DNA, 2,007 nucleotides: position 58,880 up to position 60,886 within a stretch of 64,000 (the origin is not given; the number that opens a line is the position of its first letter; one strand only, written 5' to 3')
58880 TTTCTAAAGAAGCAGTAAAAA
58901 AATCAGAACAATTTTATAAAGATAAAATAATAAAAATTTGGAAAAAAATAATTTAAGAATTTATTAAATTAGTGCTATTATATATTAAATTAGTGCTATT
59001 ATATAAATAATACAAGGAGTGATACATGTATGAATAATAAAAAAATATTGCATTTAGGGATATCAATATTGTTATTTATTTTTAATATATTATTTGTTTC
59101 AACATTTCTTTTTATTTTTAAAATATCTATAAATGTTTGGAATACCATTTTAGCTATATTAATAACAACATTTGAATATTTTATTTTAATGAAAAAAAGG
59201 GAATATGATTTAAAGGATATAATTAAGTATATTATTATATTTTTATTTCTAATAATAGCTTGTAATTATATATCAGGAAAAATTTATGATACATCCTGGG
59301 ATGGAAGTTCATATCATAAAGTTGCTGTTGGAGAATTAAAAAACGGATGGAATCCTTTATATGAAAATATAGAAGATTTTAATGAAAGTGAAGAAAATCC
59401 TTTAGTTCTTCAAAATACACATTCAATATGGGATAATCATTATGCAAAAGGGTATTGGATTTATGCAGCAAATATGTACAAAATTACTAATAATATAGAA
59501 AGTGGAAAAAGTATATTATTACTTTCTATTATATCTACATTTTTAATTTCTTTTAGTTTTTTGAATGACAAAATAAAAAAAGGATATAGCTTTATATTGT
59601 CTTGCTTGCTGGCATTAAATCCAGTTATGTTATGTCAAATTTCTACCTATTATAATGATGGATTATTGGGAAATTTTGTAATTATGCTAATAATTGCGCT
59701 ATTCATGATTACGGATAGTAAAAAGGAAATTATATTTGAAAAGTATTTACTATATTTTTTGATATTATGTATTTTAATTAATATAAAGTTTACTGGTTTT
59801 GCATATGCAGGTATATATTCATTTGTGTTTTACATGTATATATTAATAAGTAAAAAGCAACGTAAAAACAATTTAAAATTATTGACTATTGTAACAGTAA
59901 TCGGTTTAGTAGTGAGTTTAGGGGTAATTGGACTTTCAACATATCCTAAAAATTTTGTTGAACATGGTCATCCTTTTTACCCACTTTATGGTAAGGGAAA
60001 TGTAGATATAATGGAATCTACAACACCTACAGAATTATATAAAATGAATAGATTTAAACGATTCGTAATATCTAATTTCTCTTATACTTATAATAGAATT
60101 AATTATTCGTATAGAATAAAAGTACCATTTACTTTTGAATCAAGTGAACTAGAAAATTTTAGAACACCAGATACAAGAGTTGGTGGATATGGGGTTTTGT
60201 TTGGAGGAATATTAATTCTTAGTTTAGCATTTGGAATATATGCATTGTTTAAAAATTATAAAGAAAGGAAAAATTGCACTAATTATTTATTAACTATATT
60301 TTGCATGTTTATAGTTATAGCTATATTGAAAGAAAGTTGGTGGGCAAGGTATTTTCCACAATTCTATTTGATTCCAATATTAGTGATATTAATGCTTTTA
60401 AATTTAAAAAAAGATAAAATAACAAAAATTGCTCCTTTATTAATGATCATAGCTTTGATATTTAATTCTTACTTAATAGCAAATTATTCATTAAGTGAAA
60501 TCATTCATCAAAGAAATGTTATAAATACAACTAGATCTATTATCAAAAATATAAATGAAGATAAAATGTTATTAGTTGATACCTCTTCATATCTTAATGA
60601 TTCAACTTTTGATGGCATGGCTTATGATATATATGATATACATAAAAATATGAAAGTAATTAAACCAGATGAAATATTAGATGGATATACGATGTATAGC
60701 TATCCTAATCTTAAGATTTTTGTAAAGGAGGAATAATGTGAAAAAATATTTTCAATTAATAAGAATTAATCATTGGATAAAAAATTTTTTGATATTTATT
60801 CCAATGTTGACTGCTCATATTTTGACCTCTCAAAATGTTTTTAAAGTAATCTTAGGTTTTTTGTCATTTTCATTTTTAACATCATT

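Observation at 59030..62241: Polyprenyl-phospho-pentofuranose (DPA/DPR-like) donor pathway genes in a Firmicutes glycan locus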

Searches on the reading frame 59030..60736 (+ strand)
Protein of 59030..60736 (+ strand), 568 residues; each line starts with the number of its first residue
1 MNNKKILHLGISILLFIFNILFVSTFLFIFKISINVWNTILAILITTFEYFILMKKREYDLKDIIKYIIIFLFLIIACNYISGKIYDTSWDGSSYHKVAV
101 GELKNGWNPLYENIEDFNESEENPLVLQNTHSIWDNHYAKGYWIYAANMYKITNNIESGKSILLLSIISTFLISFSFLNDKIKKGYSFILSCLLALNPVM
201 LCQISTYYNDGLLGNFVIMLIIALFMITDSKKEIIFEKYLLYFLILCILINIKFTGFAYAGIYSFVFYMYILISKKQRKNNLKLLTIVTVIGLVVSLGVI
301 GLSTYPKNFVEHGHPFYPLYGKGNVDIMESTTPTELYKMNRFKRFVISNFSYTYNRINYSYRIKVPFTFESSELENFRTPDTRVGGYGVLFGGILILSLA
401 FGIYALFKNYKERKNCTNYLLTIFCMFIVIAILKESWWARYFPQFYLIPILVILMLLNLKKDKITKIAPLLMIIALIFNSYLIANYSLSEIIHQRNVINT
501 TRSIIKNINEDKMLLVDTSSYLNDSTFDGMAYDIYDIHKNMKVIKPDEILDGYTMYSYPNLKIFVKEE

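Call 3: search_protein_families(library=pfam, proteins=[window:59030-60736:+], max_evalue=0.01)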
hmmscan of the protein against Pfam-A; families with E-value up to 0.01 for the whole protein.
window:59030-60736:+ (568 aa): 0 families

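Call 4: search_protein_families(library=ncbifam, proteins=[window:59030-60736:+], max_evalue=0.01)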
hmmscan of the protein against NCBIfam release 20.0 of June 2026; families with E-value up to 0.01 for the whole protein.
window:59030-60736:+ (568 aa): 1 family
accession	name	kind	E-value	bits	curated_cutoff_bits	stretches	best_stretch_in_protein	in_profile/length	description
NF047510.1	LIC_10190_fam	subfamily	0.0002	20.2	100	1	164-431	171-411/424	LIC_10190 family membrane protein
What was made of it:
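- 59030..60736 (+): GT-C-fold membrane glycosyltransferase (568 aa). It is the predicted extracytoplasmic transferase that uses the polyprenyl-phosphate-ribofuranose donor, and it belongs to a large family with no name, Pfam or NCBIfam assignment. No Pfam hit and only a faint NCBIfam hit (calls 3, 4).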

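Call 7: search_solved_structures(query=window:59030-60736:+, max_evalue=10)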
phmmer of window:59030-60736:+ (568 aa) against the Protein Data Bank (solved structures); distinct sequences matched with E-value up to 10: 0.
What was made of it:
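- Closest known: Mycobacterial decaprenyl-phosphoarabinose pathway. Different: The GT-C has no sequence similarity to Emb/Aft proteins (no PDB sequence hit, call 7).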

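Call 12: find_homologous_proteins(query=window:59030-60736:+)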
Query window:59030-60736:+ (568 aa): 419 proteins with E <= 0.001 among 8000 candidates; the best 120 are listed.
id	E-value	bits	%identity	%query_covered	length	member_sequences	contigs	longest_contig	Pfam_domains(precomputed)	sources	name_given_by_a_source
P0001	0.0e+0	1246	100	100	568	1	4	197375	-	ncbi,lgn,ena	-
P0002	1.6e-191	656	55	96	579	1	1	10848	-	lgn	-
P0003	2.5e-185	635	53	100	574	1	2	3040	-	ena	-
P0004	2.3e-184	632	54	97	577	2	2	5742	-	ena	-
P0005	6.4e-184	631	54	100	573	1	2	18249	-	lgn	-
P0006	6.3e-182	624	53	100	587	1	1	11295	-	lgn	-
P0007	2.4e-180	619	53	100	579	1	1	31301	-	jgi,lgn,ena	jgi:hypothetical protein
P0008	3.1e-160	553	49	100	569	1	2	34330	-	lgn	-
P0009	1.8e-159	550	48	100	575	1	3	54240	-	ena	-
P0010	3.2e-157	543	49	99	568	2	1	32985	-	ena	-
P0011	4.7e-155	536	47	100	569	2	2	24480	-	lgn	-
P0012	1.4e-152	527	48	98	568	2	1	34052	-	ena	-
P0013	4.4e-152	526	47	98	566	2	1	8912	PF19830.5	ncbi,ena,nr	ncbi:MAG: hypothetical protein HFE04_03035 [Bacilli bacterium]|nr:hypothetical protein [Bacilli bact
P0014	6.0e-151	522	49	96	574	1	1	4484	-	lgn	-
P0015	1.7e-150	520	48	96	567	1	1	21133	-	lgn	-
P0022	2.1e-141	490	44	98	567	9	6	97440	-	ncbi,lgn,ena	-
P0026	3.5e-131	457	45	96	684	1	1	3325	-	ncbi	-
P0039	5.2e-119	417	42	95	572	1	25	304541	-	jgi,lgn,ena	-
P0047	2.1e-103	365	38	98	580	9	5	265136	-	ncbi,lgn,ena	-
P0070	1.3e-93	333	37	98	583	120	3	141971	-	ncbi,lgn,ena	-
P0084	2.4e-89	319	34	97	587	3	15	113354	-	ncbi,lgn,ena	-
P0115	5.6e-87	311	37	94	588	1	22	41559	-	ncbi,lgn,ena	-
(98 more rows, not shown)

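Call 28: predict_structure(alignment_id=A1)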
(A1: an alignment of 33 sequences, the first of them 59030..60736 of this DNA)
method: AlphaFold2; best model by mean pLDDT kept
length: 568 residues; sequences in the alignment: 33
mean_pLDDT: 92.9   pTM: 0.94
mean pLDDT of the five models: 92.9, 92.8, 92.6, 92.0, 92.0
residues with pLDDT >= 90: 475; 70-90: 78; 50-70: 15; < 50: 0
segments of 3 or more residues with pLDDT < 50: none
pLDDT, mean of each block of 10 residues (from residue 1): 88 98 97 97 98 95 97 98 94 94 97 96 93 93 98 97 98 96 95 97 94 97 92 84 98 94 97 94 96 97 96 92 78 83 91 78 91 92 90 96 96 93 95 85 93 94 93 97 96 94 93 90 73 95 86 87 89
secondary structure, 60 per line:
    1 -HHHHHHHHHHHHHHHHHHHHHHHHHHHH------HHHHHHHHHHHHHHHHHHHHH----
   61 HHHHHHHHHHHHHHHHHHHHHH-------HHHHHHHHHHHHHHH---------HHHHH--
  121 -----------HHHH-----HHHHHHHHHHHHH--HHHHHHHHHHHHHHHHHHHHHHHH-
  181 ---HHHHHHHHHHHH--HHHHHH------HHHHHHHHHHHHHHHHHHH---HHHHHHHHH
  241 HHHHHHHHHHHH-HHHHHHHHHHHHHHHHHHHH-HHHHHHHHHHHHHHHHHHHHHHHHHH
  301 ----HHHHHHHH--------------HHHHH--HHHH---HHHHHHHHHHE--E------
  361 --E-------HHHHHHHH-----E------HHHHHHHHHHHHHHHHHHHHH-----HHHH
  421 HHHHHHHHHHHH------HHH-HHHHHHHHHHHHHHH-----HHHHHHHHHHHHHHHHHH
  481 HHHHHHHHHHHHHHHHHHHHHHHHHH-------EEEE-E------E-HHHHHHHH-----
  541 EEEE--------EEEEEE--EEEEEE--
elements in order: H2-29 H36-56 H61-82 H90-104 H114-118 H132-135 H141-153 H156-179 H184-195 H198-203 H210-228 H232-252 H254-273 H275-300 H305-312 H327-331 H334-337 H341-350 H371-378 H391-411 H417-432 H443-457 H463-506 E514-517 H528-535 E541-544 E553-558 E561-566
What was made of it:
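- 59030..60736 (+): AF2 pLDDT 92.9, pTM 0.94, about 13 TM helices plus a small C-terminal domain (call 28).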

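Call 32: fold_search(model_id=the predicted structure, library=pdb)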
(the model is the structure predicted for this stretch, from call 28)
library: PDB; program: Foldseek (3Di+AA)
matches with E <= 10: 149; with E <= 0.001: 5
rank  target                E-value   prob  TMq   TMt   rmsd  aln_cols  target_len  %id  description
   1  9s6t_A                3.4e-04  1.00  0.46  0.52   7.3       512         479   11  Ternary cryo-EM structure of chicken ALG12 with Dol25-PP-GlcNAc2Man7, Dol25-P-Man, and Fab (released 2026-03-18)
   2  8if8_B                4.8e-04  1.00  0.41  0.38   7.2       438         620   11  Arabinosyltransferase AftA (released 2023-05-31)
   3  8if8_C                4.8e-04  1.00  0.40  0.39  13.3       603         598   11  Arabinosyltransferase AftA (released 2023-05-31)
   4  5f15                  6.6e-04  1.00  0.33  0.35  16.8       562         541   11  Crystal Structure of ArnT from Cupriavidus metallidurans bound to Undecaprenyl phosphate (released 2016-02-17)
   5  9s6u_A                8.3e-04  1.00  0.44  0.45  10.1       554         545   11  Ternary cryo-EM structure of human ALG9 with Dol25-PP-GlcNAc2Man8, Dol25-P-Man and Fab (released 2026-03-18)
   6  8b6l_I                6.6e-03  1.00  0.37  0.32  14.0       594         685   12  Subtomogram average of the human Sec61-TRAP-OSTA-translocon (released 2022-12-07)
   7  3waj                  7.6e-03  1.00  0.38  0.29  13.4       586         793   10  Crystal structure of the Archaeoglobus fulgidus oligosaccharyltransferase (O29867_ARCFU) complex with Zn and sulfate (released 2013-10-30)
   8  9s6s_A                9.5e-03  1.00  0.44  0.46  11.2       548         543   10  Ternary cryo-EM structure of human ALG9 with Dol25-PP-GlcNAc2Man6, Dol25-P-Man and Fab (released 2026-03-18)
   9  7zlh_A                2.3e-02  0.97  0.35  0.31  11.5       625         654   10  Cryo-EM structure of C-mannosyltransferase CeDPY19, in apo state, bound to CMT2-Fab and anti-Fab nanobody (released 2023-01-11)
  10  7bvf_A                5.1e-02  0.87  0.30  0.18  14.7       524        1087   11  Cryo-EM structure of Mycobacterium tuberculosis arabinosyltransferase EmbA-EmbB-AcpM2 in complex with ethambutol (released 2020-04-29)
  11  6p25_B                5.8e-02  0.97  0.26  0.22  10.0       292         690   13  Structure of S. cerevisiae protein O-mannosyltransferase Pmt1-Pmt2 complex bound to the sugar donor and a peptide acce (released 2019-07-10)
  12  6w98_A                1.5e-01  0.84  0.35  0.18  11.3       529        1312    8  Single-Particle Cryo-EM Structure of Arabinofuranosyltransferase AftD from Mycobacteria (released 2020-05-13)
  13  9i5k_A                2.1e-01  0.87  0.32  0.36  10.4       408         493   10  Structure of the Chaetomium thermophilum Pmt4 homodimer (C2 symmetry) (released 2025-12-24)
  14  9g8j_D                2.1e-01  0.09  0.12  0.10  23.9       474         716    9  Structure of K+-dependent Na+-PPase from Thermotoga maritima in complex with zoledronate (released 2025-06-04)
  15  7bvc_A                2.2e-01  0.80  0.35  0.20  12.4       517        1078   10  Cryo-EM structure of Mycobacterium smegmatis arabinosyltransferase EmbA-EmbB-AcpM2 in complex with ethambutol (released 2020-04-29)
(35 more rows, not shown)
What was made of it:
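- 59030..60736 (+): The Foldseek top 13 PDB hits are all GT-C (ALG12, AftA, ArnT, ALG9, STT3, AglB, DPY19, Emb, Pmt, AftD; best E 3.4e-4, TM 0.46) (call 32).
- On GT-C fold glycosyltransferases: The Foldseek top 13 PDB hits are all GT-C. Five have E<=1e-3 (ALG12, two AftA chains, ArnT, ALG9), with probability 1.00 and TM 0.33-0.46 (call 32).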

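Call 48: list_cluster_members(proteins=[window:59030-60736:+, window:60738-61580:+, window:61582-62241:+])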
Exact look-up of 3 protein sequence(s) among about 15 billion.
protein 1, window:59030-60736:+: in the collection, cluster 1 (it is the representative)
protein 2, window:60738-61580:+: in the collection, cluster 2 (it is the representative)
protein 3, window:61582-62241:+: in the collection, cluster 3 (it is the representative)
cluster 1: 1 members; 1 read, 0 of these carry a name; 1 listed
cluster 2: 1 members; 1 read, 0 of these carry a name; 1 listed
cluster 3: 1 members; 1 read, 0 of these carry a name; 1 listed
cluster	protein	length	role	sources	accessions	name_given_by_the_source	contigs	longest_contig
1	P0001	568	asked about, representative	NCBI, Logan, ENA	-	-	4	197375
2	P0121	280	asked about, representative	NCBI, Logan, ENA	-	-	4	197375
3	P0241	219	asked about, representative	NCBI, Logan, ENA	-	-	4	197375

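Call 57: find_encoding_contigs(protein=P0039, flank=7000, max_places=2)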
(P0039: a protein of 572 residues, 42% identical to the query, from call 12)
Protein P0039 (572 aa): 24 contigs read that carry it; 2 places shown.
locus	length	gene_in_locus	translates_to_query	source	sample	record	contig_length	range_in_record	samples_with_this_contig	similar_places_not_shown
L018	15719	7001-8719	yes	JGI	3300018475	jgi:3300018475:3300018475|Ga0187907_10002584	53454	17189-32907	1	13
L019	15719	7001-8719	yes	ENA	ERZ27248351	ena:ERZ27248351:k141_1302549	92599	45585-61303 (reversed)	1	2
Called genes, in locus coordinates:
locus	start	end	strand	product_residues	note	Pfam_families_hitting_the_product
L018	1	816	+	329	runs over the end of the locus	PF01515:PTA_PTB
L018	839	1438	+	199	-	-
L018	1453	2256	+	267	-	-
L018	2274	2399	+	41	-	-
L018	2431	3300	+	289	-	PF19293:CdaA_N, PF02457:DAC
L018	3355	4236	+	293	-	-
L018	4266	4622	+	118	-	-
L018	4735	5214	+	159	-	PF03449:GreA_GreB_N, PF01272:GreA_GreB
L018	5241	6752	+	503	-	PF01336:tRNA_anti-codon, PF00152:tRNA-synt_2, PF01409:tRNA-synt_2d (faint)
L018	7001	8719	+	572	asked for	-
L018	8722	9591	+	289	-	PF01040:UbiA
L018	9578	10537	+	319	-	PF12710:HAD, PF04138:GtrA_DPMS_TM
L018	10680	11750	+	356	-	PF00438:S-AdoMet_synt_N, PF02772:S-AdoMet_synt_M, PF02773:S-AdoMet_synt_C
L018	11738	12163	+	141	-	PF04138:GtrA_DPMS_TM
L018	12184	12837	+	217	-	PF02163:Peptidase_M50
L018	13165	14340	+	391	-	-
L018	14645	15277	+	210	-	PF02397:Bac_transf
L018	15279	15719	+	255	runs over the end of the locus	PF00535:Glycos_transf_2, PF10111:Glyco_tranf_2_2, PF13641:Glyco_tranf_2_3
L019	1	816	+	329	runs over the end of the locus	PF01515:PTA_PTB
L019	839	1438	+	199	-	-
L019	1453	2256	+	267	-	-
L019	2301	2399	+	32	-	-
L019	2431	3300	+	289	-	PF19293:CdaA_N, PF02457:DAC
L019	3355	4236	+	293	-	-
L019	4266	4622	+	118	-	-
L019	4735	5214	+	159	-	PF03449:GreA_GreB_N, PF01272:GreA_GreB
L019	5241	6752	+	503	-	PF01336:tRNA_anti-codon, PF00152:tRNA-synt_2, PF01409:tRNA-synt_2d (faint)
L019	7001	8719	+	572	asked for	-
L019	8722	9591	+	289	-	PF01040:UbiA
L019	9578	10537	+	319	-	PF12710:HAD, PF04138:GtrA_DPMS_TM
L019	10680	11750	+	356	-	PF00438:S-AdoMet_synt_N, PF02772:S-AdoMet_synt_M, PF02773:S-AdoMet_synt_C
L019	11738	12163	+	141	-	PF04138:GtrA_DPMS_TM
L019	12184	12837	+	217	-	PF02163:Peptidase_M50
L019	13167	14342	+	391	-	-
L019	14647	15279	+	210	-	PF02397:Bac_transf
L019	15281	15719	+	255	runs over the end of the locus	PF00535:Glycos_transf_2, PF10111:Glyco_tranf_2_2, PF13641:Glyco_tranf_2_3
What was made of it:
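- In L018/L019 the trio sits among housekeeping genes, so the acceptor need not be the product of the neighbouring glycan locus (call 57). In L018/L019 the trio is flanked by lysS, greA and metK rather than glycan genes (call 57).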

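Call 58: find_encoding_contigs(protein=P0070, flank=7000, max_places=2)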
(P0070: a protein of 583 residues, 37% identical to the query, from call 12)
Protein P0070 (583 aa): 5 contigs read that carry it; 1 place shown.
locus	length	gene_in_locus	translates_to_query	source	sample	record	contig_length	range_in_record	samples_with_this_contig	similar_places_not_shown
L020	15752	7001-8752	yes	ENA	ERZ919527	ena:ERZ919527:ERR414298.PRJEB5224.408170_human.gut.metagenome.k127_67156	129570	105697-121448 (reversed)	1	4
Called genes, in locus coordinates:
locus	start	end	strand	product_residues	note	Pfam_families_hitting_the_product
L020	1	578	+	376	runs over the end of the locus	PF13439:Glyco_transf_4 (faint), PF00534:Glycos_transf_1, PF13692:Glyco_trans_1_4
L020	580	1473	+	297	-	PF00535:Glycos_transf_2, PF10111:Glyco_tranf_2_2 (weak)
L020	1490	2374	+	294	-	PF12733:Cadherin-like (weak)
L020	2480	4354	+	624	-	PF02368:Big_2, PF00395:SLH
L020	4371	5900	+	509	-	PF01520:Amidase_3, PF02368:Big_2, PF00395:SLH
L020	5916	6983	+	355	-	PF04230:PS_pyruv_trans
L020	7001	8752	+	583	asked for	-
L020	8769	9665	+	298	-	PF01040:UbiA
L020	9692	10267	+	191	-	PF12710:HAD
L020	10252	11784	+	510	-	-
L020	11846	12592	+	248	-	PF13555:AAA_29 (weak), PF00005:ABC_tran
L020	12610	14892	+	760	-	PF00535:Glycos_transf_2, PF10111:Glyco_tranf_2_2, PF13641:Glyco_tranf_2_3 (weak), PF13439:Glyco_transf_4 (weak), PF00534:Glycos_transf_1, PF13692:Glyco_trans_1_4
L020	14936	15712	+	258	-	PF12698:ABC2_membrane_3, PF01061:ABC2_membrane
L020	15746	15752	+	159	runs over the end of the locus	PF04138:GtrA_DPMS_TM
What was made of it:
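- L020 places it next to SLH-domain proteins and a pyruvyltransferase-family gene (call 58).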

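Call 59: find_encoding_contigs(protein=P0084, flank=6000, max_places=1)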
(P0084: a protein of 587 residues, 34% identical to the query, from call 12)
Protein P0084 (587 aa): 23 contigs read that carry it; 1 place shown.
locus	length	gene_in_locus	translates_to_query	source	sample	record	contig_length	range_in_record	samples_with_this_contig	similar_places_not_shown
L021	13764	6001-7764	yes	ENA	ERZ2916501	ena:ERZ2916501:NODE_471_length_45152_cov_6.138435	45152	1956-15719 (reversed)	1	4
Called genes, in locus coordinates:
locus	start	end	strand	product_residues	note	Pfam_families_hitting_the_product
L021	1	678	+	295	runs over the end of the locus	PF00535:Glycos_transf_2, PF10111:Glyco_tranf_2_2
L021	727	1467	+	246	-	PF00005:ABC_tran, PF13555:AAA_29 (weak)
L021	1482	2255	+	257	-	PF01061:ABC2_membrane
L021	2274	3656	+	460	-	PF13477:Glyco_trans_4_2, PF13439:Glyco_transf_4, PF00534:Glycos_transf_1 (weak)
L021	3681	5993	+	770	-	PF00535:Glycos_transf_2, PF13632:Glyco_trans_2_3 (faint), PF13439:Glyco_transf_4 (weak), PF20706:GT4-conflict (weak), PF00534:Glycos_transf_1, PF13692:Glyco_trans_1_4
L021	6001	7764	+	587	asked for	-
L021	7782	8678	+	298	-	PF01040:UbiA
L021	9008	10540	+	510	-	-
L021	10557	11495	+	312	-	PF00535:Glycos_transf_2, PF10111:Glyco_tranf_2_2, PF13641:Glyco_tranf_2_3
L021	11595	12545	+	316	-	PF00535:Glycos_transf_2, PF10111:Glyco_tranf_2_2, PF13641:Glyco_tranf_2_3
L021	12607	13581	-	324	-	PF12710:HAD, PF04138:GtrA_DPMS_TM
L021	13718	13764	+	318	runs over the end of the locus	PF13793:Pribosyltran_N, PF00156:Pribosyltran, PF14572:Pribosyl_synth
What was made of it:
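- A PRPP synthetase gene lies next to HAD::GtrA in L021 (call 59).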

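Call 60: find_encoding_contigs(protein=P0047, flank=6000, max_places=1)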
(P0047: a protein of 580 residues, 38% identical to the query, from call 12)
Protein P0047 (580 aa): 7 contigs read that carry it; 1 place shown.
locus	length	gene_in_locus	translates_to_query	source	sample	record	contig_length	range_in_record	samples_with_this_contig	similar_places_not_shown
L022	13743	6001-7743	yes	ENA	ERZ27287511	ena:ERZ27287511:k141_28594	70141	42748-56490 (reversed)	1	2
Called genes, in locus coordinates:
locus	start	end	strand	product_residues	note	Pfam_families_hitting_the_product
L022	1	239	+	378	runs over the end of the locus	-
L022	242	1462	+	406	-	PF13439:Glyco_transf_4, PF00534:Glycos_transf_1, PF13692:Glyco_trans_1_4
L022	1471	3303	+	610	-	PF00534:Glycos_transf_1, PF13692:Glyco_trans_1_4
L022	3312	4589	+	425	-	PF13439:Glyco_transf_4, PF13477:Glyco_trans_4_2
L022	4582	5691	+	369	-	PF02350:Epimerase_2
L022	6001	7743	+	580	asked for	-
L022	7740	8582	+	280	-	PF01040:UbiA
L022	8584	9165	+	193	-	PF12710:HAD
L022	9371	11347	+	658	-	PF00535:Glycos_transf_2, PF10111:Glyco_tranf_2_2, PF13641:Glyco_tranf_2_3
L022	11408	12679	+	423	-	PF00534:Glycos_transf_1 (weak), PF13692:Glyco_trans_1_4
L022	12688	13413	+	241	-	PF03808:Glyco_tran_WecG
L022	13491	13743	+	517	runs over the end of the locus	PF12072:RNase_Y_N, PF00013:KH_1 (weak), PF01966:HD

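Call 61: find_encoding_contigs(protein=P0022, flank=6000, max_places=1)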
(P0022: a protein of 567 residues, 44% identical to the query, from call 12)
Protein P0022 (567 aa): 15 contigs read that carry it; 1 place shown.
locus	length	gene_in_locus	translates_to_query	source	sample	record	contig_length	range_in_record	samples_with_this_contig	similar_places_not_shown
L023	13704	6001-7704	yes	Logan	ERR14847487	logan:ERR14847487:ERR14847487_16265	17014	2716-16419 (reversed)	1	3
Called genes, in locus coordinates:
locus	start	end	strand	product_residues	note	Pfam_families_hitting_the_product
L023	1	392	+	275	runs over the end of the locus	PF00849:PseudoU_synth_2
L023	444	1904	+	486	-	PF13425:O-antigen_lig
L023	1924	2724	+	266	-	PF01061:ABC2_membrane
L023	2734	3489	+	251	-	PF00005:ABC_tran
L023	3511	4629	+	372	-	-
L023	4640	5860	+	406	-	PF13439:Glyco_transf_4, PF00534:Glycos_transf_1, PF13692:Glyco_trans_1_4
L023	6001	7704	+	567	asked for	-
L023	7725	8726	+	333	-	PF01757:Acyl_transf_3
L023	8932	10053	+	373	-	PF02350:Epimerase_2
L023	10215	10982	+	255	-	PF01040:UbiA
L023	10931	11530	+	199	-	PF12710:HAD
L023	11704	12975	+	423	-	PF00534:Glycos_transf_1 (weak), PF13692:Glyco_trans_1_4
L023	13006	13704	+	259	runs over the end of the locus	PF00483:NTP_transferase, PF12804:NTP_transf_3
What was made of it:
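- Most related modules have no oxidoreductase nearby (calls 57-61).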
